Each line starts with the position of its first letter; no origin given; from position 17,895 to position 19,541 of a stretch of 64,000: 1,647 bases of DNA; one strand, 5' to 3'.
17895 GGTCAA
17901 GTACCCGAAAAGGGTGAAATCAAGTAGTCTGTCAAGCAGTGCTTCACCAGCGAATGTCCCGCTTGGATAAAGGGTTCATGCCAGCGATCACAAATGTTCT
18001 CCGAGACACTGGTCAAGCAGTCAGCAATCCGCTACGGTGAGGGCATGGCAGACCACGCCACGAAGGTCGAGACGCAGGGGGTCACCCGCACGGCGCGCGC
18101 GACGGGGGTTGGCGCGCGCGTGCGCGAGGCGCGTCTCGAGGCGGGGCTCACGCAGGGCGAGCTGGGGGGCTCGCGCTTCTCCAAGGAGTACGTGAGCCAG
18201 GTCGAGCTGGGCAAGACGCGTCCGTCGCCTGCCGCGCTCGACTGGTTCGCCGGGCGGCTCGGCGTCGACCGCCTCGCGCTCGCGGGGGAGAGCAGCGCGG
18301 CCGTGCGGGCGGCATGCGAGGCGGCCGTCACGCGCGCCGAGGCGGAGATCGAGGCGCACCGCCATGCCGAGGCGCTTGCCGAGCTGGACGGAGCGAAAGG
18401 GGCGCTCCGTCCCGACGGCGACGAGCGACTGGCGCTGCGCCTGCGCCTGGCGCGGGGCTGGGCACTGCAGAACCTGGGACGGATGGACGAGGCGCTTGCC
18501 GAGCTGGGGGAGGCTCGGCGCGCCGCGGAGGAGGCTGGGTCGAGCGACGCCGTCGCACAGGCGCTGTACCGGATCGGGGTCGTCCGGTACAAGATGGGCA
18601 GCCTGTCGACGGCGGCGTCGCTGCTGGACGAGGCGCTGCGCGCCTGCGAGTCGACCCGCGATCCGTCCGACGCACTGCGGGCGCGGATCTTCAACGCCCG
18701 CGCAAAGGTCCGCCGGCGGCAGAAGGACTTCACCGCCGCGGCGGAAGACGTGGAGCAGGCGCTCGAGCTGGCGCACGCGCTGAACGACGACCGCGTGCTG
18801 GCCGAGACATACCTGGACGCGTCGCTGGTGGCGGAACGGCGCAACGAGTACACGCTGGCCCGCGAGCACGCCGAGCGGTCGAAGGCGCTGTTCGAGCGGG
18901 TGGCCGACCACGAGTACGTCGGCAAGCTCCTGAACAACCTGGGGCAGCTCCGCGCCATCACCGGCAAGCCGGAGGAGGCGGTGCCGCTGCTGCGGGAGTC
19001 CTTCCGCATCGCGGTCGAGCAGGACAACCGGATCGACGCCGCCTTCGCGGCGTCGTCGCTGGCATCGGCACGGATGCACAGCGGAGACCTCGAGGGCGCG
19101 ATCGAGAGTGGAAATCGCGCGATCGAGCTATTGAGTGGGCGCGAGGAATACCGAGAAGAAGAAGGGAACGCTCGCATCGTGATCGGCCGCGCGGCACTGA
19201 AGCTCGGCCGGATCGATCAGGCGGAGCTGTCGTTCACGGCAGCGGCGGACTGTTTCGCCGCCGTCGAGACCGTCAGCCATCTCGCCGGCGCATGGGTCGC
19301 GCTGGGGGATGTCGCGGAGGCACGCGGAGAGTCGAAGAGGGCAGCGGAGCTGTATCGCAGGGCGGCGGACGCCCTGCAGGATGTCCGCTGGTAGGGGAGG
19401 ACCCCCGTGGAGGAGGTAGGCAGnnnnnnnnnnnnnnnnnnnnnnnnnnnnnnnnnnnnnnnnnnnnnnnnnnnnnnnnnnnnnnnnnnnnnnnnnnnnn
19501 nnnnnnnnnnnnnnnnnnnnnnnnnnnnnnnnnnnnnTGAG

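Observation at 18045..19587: HTH+TPR receptor followed by a 38-codon signal-peptide-like ORF: an RRNPP-style peptide-signalling cassette in an actinobacterium-like genome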

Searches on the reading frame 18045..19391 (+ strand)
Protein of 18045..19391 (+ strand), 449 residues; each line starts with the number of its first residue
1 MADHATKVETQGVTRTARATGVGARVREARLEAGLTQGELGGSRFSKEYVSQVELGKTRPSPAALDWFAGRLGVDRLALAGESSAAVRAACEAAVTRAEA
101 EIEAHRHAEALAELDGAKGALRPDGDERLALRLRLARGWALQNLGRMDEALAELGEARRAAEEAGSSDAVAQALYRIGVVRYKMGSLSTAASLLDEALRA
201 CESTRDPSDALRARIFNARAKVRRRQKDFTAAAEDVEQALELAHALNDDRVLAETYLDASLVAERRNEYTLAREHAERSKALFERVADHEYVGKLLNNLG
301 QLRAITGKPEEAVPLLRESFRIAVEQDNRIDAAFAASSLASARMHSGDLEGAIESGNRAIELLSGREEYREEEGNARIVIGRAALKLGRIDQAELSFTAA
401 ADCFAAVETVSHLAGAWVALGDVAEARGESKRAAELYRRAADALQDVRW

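Call 5: search_protein_families(library=pfam, proteins=[window:18045-19391:+], max_evalue=0.1)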
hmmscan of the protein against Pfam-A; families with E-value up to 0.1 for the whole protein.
window:18045-19391:+ (449 aa): 17 families
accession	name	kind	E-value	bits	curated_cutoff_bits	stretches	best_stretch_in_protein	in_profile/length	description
PF13424.12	TPR_12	-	3e-28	98.2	30.1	3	253-323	3-75/77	Tetratricopeptide repeat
PF07719.23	TPR_2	-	3.1e-18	64.8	27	1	213-243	1-31/34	Tetratricopeptide repeat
PF00515.34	TPR_1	-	3.5e-15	55.5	27.8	0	213-243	1-31/34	Tetratricopeptide repeat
PF13181.12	TPR_8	-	7e-15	54.3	25.7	0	132-156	2-26/34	Tetratricopeptide repeat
PF17874.7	TPR_MalT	-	4.8e-13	49.5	45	2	262-444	10-191/336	MalT-like TPR region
PF13432.12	TPR_16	-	2.8e-09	37.7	32.7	2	380-443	3-60/65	Tetratricopeptide repeat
PF13374.12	TPR_10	-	6.3e-07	29.6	27.5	0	296-323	5-32/42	Tetratricopeptide repeat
PF13428.12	TPR_14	-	9.5e-06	26.3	23.5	1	415-443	2-30/44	Tetratricopeptide repeat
PF13176.12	TPR_7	-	3.1e-05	24.2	27.9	1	416-443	1-28/36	Tetratricopeptide repeat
PF01381.28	HTH_3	-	6e-05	23.4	23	1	26-74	1-50/55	Helix-turn-helix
PF24885.1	TPR_NPHP3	-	0.00033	20.6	100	1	159-285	87-215/239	Nephrocystin-3 TPR domain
PF12895.13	ANAPC3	-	0.0015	19.2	27.2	0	357-394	40-76/82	Anaphase-promoting complex, cyclosome, subunit 3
PF14938.12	SNAP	-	0.0025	17.8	25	0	351-443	92-184/282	Soluble NSF attachment protein, SNAP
PF13431.12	TPR_17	-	0.0073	16.9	24.4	0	295-312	15-32/34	Tetratricopeptide repeat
PF01300.24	Sua5_yciO_yrdC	-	0.0082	16.1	25.1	1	219-334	34-151/178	Telomere recombination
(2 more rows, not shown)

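Call 6: search_protein_families(library=ncbifam, proteins=[window:18045-19391:+], max_evalue=0.1)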
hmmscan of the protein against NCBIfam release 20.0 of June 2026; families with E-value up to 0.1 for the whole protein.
window:18045-19391:+ (449 aa): 11 families
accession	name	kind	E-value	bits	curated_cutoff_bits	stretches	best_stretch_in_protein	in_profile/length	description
NF041717.1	HaaA_phane_TPR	equivalog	3e-13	48.8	1125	1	93-446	479-824/882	cyclophane-containing RiPP biosynthesis TPR protein HaaT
NF053617.1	SARPRegAfsRStmc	equivalog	2.4e-11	42.3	1430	3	200-362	725-885/986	SARP-family global regulator AfsR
NF053720.1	NsdA_fam_reg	subfamily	9.4e-10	38.6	75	1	169-365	199-400/432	NsdA family TPR-like regulatory protein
NF053520.1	HK_Porph_FimS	equivalog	1.2e-08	33.7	600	1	150-359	63-270/618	sensor histidine kinase FimS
NF033756.1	gliding_GltC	equivalog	0.00041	19.2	450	1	132-208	236-313/622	adventurous gliding motility protein GltC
TIGR03070.1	couple_hipB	subfamily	0.00089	19.2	71.65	1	22-59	3-41/58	type II toxin-antitoxin system Y4mF family antitoxin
TIGR00540.1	TPR_hemY_coli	hypoth_equivalog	0.001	17.9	142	1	358-440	310-385/385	heme biosynthesis-associated TPR protein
TIGR02521.1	type_IV_pilW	equivalog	0.0033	17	154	0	398-442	49-93/234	type IV pilus biogenesis/stability protein PilW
NF002725.1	PRK02603.1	equivalog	0.0044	17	143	0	312-405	54-144/173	photosystem I assembly protein Ycf3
NF033920.0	C39_PA2778_fam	equivalog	0.0054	16.2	150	0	225-322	155-253/255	PA2778 family cysteine peptidase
TIGR02795.1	tol_pal_ybgF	equivalog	0.0078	16.8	90.1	0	373-439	38-101/119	tol-pal system protein YbgF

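Call 7: find_homologous_proteins(query=window:18045-19391:+)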
Query window:18045-19391:+ (449 aa): 3026 proteins with E <= 0.001 among 8000 candidates; the best 120 are listed.
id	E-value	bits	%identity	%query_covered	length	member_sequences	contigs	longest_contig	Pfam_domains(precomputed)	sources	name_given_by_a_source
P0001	1.8e-252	856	92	100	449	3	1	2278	PF17874.8,PF00515.35,PF01381.29,PF13424.13,PF13432.13,PF13181.13,PF07719.24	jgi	jgi:tetratricopeptide (TPR) repeat protein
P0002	3.3e-251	852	93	100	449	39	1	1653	PF17874.8,PF00515.35,PF01381.29,PF13424.13,PF13432.13,PF13181.13,PF07719.24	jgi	jgi:tetratricopeptide (TPR) repeat protein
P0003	4.0e-243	825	90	100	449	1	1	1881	PF17874.8,PF00515.35,PF13424.13,PF13432.13,PF13181.13,PF07719.24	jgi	jgi:HTH-type transcriptional regulator, quorum sensing regulator NprR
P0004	1.1e-237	807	88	100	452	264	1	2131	PF17874.8,PF00515.35,PF13424.13,PF13432.13,PF13181.13,PF07719.24,PF13374.13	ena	-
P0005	1.7e-237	807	92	96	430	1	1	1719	PF17874.8,PF00515.35,PF13424.13,PF13432.13,PF13181.13,PF07719.24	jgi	jgi:tetratricopeptide (TPR) repeat protein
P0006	5.9e-236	802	92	94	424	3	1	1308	PF17874.8,PF00515.35,PF01381.29,PF13424.13,PF13432.13,PF13428.13,PF13181.13,PF07719.24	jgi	jgi:tetratricopeptide (TPR) repeat protein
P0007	2.7e-235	799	86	100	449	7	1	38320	PF17874.8,PF00515.35,PF01381.29,PF13424.13,PF13432.13,PF13428.13,PF13181.13,PF07719.24,PF13374.13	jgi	jgi:tetratricopeptide (TPR) repeat protein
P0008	7.6e-234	795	89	100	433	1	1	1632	PF17874.8,PF00515.35,PF01381.29,PF13424.13,PF13432.13,PF13181.13,PF07719.24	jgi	jgi:tetratricopeptide (TPR) repeat protein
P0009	4.8e-233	792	87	100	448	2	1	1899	PF17874.8,PF00515.35,PF01381.29,PF13424.13,PF13432.13,PF13181.13,PF13560.13,PF07719.24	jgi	jgi:tetratricopeptide (TPR) repeat protein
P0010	9.0e-233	791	86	100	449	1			PF17874.8,PF00515.35,PF01381.29,PF13424.13,PF13176.13,PF14938.13,PF13432.13,PF13428.13,PF13181.13,PF07719.24,PF13374.13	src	-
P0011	2.7e-230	783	86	100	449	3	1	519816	PF17874.8,PF00515.35,PF13424.13,PF13432.13,PF13181.13,PF07719.24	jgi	jgi:tetratricopeptide (TPR) repeat protein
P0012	1.4e-228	777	85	100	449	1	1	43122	PF17874.8,PF00515.35,PF13424.13,PF13432.13,PF13181.13,PF07719.24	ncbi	-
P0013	5.3e-228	775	85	100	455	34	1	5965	PF17874.8,PF00515.35,PF13424.13,PF13432.13,PF13181.13,PF07719.24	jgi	jgi:tetratricopeptide (TPR) repeat protein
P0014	1.1e-227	774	85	99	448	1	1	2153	PF17874.8,PF00515.35,PF13424.13,PF13432.13,PF13428.13,PF13181.13,PF07719.24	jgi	jgi:tetratricopeptide (TPR) repeat protein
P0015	1.9e-226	770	88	94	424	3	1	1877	PF17874.8,PF00515.35,PF01381.29,PF13424.13,PF13432.13,PF13428.13,PF13181.13,PF07719.24,PF13374.13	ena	-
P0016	1.1e-225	768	84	100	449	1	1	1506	PF17874.8,PF00515.35,PF01381.29,PF13424.13,PF13432.13,PF13428.13,PF13181.13,PF07719.24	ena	-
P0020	2.6e-223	760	87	96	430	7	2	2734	PF17874.8,PF00515.35,PF01381.29,PF13424.13,PF13432.13,PF13428.13,PF13181.13,PF07719.24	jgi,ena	-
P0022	1.7e-221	754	83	100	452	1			PF17874.8,PF00515.35,PF01381.29,PF13424.13,PF13181.13,PF07719.24,PF13374.13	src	-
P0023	4.6e-212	723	83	97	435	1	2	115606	PF17874.8,PF00515.35,PF01381.29,PF13424.13,PF13432.13,PF13181.13,PF07719.24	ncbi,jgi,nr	ncbi:MAG: hypothetical protein QOJ13_2951 [Gaiellales bacterium]|jgi:tetratricopeptide (TPR) repeat 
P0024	1.9e-211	721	82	97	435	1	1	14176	PF17874.8,PF00515.35,PF01381.29,PF13424.13,PF13432.13,PF13181.13,PF07719.24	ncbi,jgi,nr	ncbi:MAG: hypothetical protein QOF68_3342 [Gaiellales bacterium]|jgi:tetratricopeptide (TPR) repeat 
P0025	3.0e-210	717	79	100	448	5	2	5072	PF17874.8,PF00515.35,PF01381.29,PF13424.13,PF13432.13,PF13181.13,PF13560.13,PF07719.24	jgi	-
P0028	5.3e-207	706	83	94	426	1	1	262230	PF13414.13,PF17874.8,PF00515.35,PF01381.29,PF13424.13,PF13176.13,PF13432.13,PF13428.13,PF13181.13,PF07719.24,PF13374.13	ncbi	-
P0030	3.0e-201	687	84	90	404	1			PF17874.8,PF00515.35,PF01381.29,PF13424.13,PF13432.13,PF13181.13,PF07719.24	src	-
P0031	3.9e-199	680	77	100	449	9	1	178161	PF17874.8,PF00515.35,PF01381.29,PF13424.13,PF13432.13,PF13428.13,PF13181.13,PF07719.24,PF13374.13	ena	-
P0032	8.8e-197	673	76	100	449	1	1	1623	PF17874.8,PF00515.35,PF01381.29,PF13424.13,PF13432.13,PF13428.13,PF13181.13,PF07719.24,PF13374.13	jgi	-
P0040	3.6e-194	664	75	100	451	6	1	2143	PF17874.8,PF00515.35,PF01381.29,PF13424.13,PF13432.13,PF13181.13,PF13560.13,PF07719.24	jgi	-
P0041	1.2e-193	662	74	100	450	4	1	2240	PF17874.8,PF00515.35,PF01381.29,PF13424.13,PF13432.13,PF13428.13,PF13181.13,PF13560.13,PF07719.24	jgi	-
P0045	2.1e-189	648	72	100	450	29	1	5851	PF17874.8,PF00515.35,PF01381.29,PF13424.13,PF13432.13,PF13428.13,PF13181.13,PF13560.13,PF07719.24,PF13374.13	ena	-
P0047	1.8e-188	645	72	100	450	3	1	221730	PF17874.8,PF00515.35,PF01381.29,PF12895.14,PF13424.13,PF13432.13,PF13428.13,PF13181.13,PF13560.13,PF07719.24,PF13374.13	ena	-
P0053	9.6e-184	630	73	96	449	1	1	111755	PF17874.8,PF00515.35,PF01381.29,PF13424.13,PF13181.13,PF13560.13,PF07719.24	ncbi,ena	-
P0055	1.5e-183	629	73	96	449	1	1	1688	PF17874.8,PF00515.35,PF01381.29,PF13424.13,PF13181.13,PF13560.13,PF07719.24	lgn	-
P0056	1.5e-183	629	71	98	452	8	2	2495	PF17874.8,PF00515.35,PF01381.29,PF13424.13,PF13432.13,PF13181.13,PF13560.13,PF07719.24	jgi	-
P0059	9.8e-183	626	73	96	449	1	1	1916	PF17874.8,PF00515.35,PF01381.29,PF13424.13,PF13181.13,PF13560.13,PF07719.24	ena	-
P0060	1.2e-182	626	73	96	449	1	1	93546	PF17874.8,PF00515.35,PF01381.29,PF13424.13,PF13181.13,PF13560.13,PF07719.24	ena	-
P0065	2.1e-180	619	73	96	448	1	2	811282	PF14559.13,PF17874.8,PF00515.35,PF01381.29,PF13424.13,PF13176.13,PF14938.13,PF13432.13,PF13428.13,PF13181.13,PF07719.24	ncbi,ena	-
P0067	8.2e-180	617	71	98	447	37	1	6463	PF13431.13,PF01381.29,PF13176.13,PF13428.13,PF13374.13,PF14559.13,PF17874.8,PF00515.35,PF12895.14,PF13424.13,PF13432.13,PF13181.13,PF07719.24,PF13174.13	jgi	jgi:tetratricopeptide (TPR) repeat protein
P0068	8.6e-180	617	72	97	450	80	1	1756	PF17874.8,PF00515.35,PF01381.29,PF12895.14,PF13424.13,PF13432.13,PF13181.13,PF13560.13,PF07719.24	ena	-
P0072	5.5e-179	614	72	96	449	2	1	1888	PF14559.13,PF17874.8,PF00515.35,PF01381.29,PF13424.13,PF13176.13,PF14938.13,PF13432.13,PF13428.13,PF13181.13,PF07719.24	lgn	-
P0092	1.6e-176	606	87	76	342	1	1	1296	PF17874.8,PF00515.35,PF01381.29,PF13424.13,PF13432.13,PF13181.13,PF13560.13,PF07719.24,PF13374.13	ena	-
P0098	2.5e-175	602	71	94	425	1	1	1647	PF13431.13,PF01381.29,PF13176.13,PF13428.13,PF13374.13,PF14559.13,PF17874.8,PF00515.35,PF12895.14,PF13424.13,PF13432.13,PF13181.13,PF07719.24,PF13174.13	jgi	jgi:tetratricopeptide (TPR) repeat protein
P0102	5.6e-175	601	69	96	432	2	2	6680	PF17874.8,PF00515.35,PF01381.29,PF13424.13,PF13432.13,PF13181.13,PF07719.24,PF13374.13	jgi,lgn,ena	-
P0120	2.4e-171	589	70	96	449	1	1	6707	PF17874.8,PF00515.35,PF01381.29,PF13424.13,PF13432.13,PF13181.13,PF07719.24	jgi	jgi:tetratricopeptide (TPR) repeat protein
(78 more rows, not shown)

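Call 9: find_related_loci(query=A1, collection=genome_contigs, flank=4000)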
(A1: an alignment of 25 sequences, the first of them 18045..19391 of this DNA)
Query A1 (449 aa) in genome_contigs; peptide patterns used: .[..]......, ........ (x = any residue, [..] = any of these).
600 stretches matched a pattern (row limit reached: there are more); 381 encode a relative of the query (tblastn E <= 1e-3); the best 80 are kept; 80 distinct loci.
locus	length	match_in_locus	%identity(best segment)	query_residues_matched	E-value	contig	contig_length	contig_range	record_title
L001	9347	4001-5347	92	1-449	0e+0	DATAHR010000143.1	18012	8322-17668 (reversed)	MAG TPA_asm: Gaiellales bacterium isolate SMAG_U6862 k141_3722781, whole genome shotgun sequence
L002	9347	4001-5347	88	1-449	0e+0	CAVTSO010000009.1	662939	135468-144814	MAG: uncultured Actinomycetes bacterium isolate MFD05442.bin.1.101 genome assembly, contig: contig_46491, whole genome s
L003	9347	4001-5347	88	1-449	0e+0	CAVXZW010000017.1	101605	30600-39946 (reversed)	MAG: uncultured Actinomycetes bacterium isolate MFD08821.bin.2.33 genome assembly, contig: contig_41519, whole genome sh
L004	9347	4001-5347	88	1-449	0e+0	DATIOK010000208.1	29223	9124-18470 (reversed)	MAG TPA_asm: Gaiellales bacterium isolate SMAG_U15821 k141_675515, whole genome shotgun sequence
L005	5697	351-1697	88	1-449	0e+0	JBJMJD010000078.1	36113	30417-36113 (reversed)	MAG: Gaiellales bacterium isolate H1_16_all_fractions_metab_conc_37_70_13 k255_4345634, whole genome shotgun sequence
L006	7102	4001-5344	86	3-449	0e+0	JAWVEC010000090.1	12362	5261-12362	MAG: Gaiellales bacterium isolate BP_420 scaffold_953421, whole genome shotgun sequence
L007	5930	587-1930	85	3-449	0e+0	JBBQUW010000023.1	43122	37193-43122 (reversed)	MAG: Gaiellales bacterium isolate Co_metawrap_1954 Cmw_1954_k141_14784246_length_43122_cov_9.0000, whole genome shotgun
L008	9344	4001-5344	81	1-449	0e+0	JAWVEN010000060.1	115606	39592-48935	MAG: Gaiellales bacterium isolate BP_430 scaffold_3296273, whole genome shotgun sequence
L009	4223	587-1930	73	1-449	0e+0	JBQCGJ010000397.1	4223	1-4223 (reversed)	MAG: Gaiellales bacterium isolate bin260 k141_841353, whole genome shotgun sequence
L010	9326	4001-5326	75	5-449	0e+0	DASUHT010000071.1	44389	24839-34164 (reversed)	MAG TPA_asm: Gaiellales bacterium isolate SMAG_U1441 k141_38115, whole genome shotgun sequence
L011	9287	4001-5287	73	20-449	0e+0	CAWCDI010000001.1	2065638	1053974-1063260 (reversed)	MAG: uncultured Actinomycetes bacterium isolate MFD09368.bin.2.2 genome assembly, contig: contig_1814, whole genome shot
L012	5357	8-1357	73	1-449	0e+0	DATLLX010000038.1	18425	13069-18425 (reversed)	MAG TPA_asm: Gaiellales bacterium isolate SMAG_U13759 k141_2831466, whole genome shotgun sequence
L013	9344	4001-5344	70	4-449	6e-180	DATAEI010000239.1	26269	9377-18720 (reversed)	MAG TPA_asm: Gaiellales bacterium isolate SMAG_U6773 k141_4682995, whole genome shotgun sequence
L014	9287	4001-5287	73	20-449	5e-179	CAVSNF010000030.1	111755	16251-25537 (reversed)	MAG: uncultured Actinomycetes bacterium isolate MFD03975.bin.2.246 genome assembly, contig: contig_8231, whole genome sh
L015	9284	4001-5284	73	19-449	2e-177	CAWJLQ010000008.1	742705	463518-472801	MAG: uncultured Actinomycetes bacterium isolate MFD02416.bin.1.334 genome assembly, contig: contig_46563, whole genome s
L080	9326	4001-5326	46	9-449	1e-100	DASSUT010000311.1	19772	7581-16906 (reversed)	MAG TPA_asm: Gaiella sp. isolate SMAG_U574 k141_213969, whole genome shotgun sequence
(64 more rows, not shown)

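Call 14: search_solved_structures(query=A1, max_evalue=1)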
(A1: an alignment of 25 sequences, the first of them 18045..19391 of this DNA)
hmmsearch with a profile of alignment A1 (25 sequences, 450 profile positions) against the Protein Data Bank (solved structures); distinct sequences matched with E-value up to 1: 103 (the best 60 are shown).
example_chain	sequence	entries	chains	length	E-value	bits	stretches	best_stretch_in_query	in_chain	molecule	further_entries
9qhb_A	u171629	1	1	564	7.5e-13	51.7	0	321-378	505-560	Engineered tetratricopeptide repeat protein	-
8bu0_A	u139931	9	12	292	2.3e-08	36.9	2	339-443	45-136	Consensus tetratricopeptide repeat protein | Crystal structure of an 8-repeat consensus TPR superhelix with Zinc. | Monomer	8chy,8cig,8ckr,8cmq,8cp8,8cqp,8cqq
9qhc_A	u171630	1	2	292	8.2e-08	35.1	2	338-443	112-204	Engineered tetratricopeptide repeat protein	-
9gzg_A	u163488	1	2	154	1.7e-06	30.7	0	413-443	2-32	Engineered CTPR protein with glutamic acids for conductivity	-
2wqh_A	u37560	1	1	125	2e-06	30.5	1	338-378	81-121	CTPR3Y3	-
7obi_A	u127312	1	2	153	2.1e-05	27.1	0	393-442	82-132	CTPR-rv4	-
1na0_A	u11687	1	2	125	2.3e-05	27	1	338-378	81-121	designed protein CTPR3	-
5oj8_A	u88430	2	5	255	2.7e-05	26.8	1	158-350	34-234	Kinesin light chain 1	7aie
3kd7_A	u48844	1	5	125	5.5e-05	25.7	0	343-378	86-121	CTPR390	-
1w3b_A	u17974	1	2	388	6.7e-05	25.5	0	339-441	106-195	UDP-N-ACETYLGLUCOSAMINE--PEPTIDE N-ACETYLGLUCOSAMINYLTRANSFERASE 110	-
6eou_A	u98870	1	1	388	7e-05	25.4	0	339-441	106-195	UDP-N-acetylglucosamine--peptide N-acetylglucosaminyltransferase 110 kDa subunit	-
5a7d_B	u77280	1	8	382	7.1e-05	25.4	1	269-366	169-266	PINS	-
6v8e_A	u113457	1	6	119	9.8e-05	24.9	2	339-378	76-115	Designed protein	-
4a1s_A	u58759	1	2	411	0.00016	24.3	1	269-367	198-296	PARTNER OF INSCUTEABLE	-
7ai4_A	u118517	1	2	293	0.00016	24.2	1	184-351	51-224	Isoform C of Kinesin light chain 1,Isoform C of Kinesin light chain 1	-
5dbk_A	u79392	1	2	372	0.022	17.2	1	77-235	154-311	Transcriptional regulator/TPR domain protein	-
2qfc_A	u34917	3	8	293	0.023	17.1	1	20-75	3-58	PlcR protein | Transcriptional activator PlcR protein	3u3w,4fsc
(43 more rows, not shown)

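Call 24: predict_structure(alignment_id=A1)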
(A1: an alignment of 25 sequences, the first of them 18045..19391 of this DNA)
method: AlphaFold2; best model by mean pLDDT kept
length: 449 residues; sequences in the alignment: 25
mean_pLDDT: 87.4   pTM: 0.68
mean pLDDT of the five models: 87.4, 86.5, 85.7, 85.4, 85.0
residues with pLDDT >= 90: 264; 70-90: 149; 50-70: 16; < 50: 20
segments of 3 or more residues with pLDDT < 50: 1-18
pLDDT, mean of each block of 10 residues (from residue 1): 37 41 89 94 94 90 86 79 75 92 87 87 77 95 90 97 93 96 87 96 87 95 89 96 90 91 90 90 76 83 84 94 85 93 95 97 83 94 98 98 87 93 97 96 67
secondary structure, 60 per line:
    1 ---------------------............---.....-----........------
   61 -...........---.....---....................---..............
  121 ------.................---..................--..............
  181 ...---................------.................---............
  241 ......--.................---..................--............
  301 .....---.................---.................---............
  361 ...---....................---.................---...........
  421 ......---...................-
elements in order: H22-33 H37-41 H47-54 H62-72 H76-80 H84-103 H107-120 H127-143 H147-164 H167-183 H187-202 H209-225 H229-246 H249-265 H269-286 H289-305 H309-325 H329-345 H349-363 H367-386 H390-406 H410-426 H430-448

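Call 26: fold_search(model_id=the predicted structure, library=pdb)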
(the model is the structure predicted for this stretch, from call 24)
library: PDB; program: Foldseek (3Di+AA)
matches with E <= 10: 1715; with E <= 0.001: 404
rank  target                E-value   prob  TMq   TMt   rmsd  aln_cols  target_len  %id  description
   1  6hc2_S                2.1e-10  1.00  0.48  0.57   6.8       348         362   18  Crystal structure of NuMA/LGN hetero-hexamers (released 2019-05-29)
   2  6hc2_C                2.6e-10  1.00  0.48  0.56   7.1       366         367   18  Crystal structure of NuMA/LGN hetero-hexamers (released 2019-05-29)
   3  6hc2_E                4.1e-10  1.00  0.47  0.56   7.0       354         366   18  Crystal structure of NuMA/LGN hetero-hexamers (released 2019-05-29)
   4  6hc2_A                4.2e-10  1.00  0.48  0.56   6.9       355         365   18  Crystal structure of NuMA/LGN hetero-hexamers (released 2019-05-29)
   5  3sf4_A                4.8e-10  1.00  0.44  0.53   8.3       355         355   18  Crystal structure of the complex between the conserved cell polarity proteins Inscuteable and LGN (released 2011-11-23)
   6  4wne_A                8.7e-10  1.00  0.49  0.64   6.1       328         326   18  Crystal structure of the TPR domain of LGN in complex with Frmpd4/Preso1 at 2.0 Angstrom resolution (released 2015-09-16)
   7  9qhb                  1.0e-09  1.00  0.36  0.52   7.7       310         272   25  Crystal structure of 16-repeat CTPR protein with eliminated coordination sites (released 2025-10-22)
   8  5a7d_F                1.1e-09  1.00  0.37  0.47  11.7       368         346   18  Tetrameric assembly of LGN with Inscuteable (released 2016-08-03)
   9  5a7d_G                1.3e-09  1.00  0.35  0.44  10.9       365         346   20  Tetrameric assembly of LGN with Inscuteable (released 2016-08-03)
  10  4a1s_B                1.3e-09  1.00  0.35  0.44  10.9       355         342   19  Crystallographic structure of the Pins:Insc complex (released 2012-03-28)
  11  3sf4_B                1.3e-09  1.00  0.36  0.45  11.2       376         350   19  Crystal structure of the complex between the conserved cell polarity proteins Inscuteable and LGN (released 2011-11-23)
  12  5a7d_D                1.4e-09  1.00  0.42  0.51   8.4       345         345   18  Tetrameric assembly of LGN with Inscuteable (released 2016-08-03)
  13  3sf4_C                1.6e-09  1.00  0.44  0.55   7.8       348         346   18  Crystal structure of the complex between the conserved cell polarity proteins Inscuteable and LGN (released 2011-11-23)
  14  5a7d_B                1.8e-09  1.00  0.35  0.43  11.2       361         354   21  Tetrameric assembly of LGN with Inscuteable (released 2016-08-03)
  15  8chy                  1.9e-09  1.00  0.33  0.49   8.8       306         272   24  Crystal structure of an 8-repeat consensus TPR superhelix with Zinc. (released 2024-02-21)
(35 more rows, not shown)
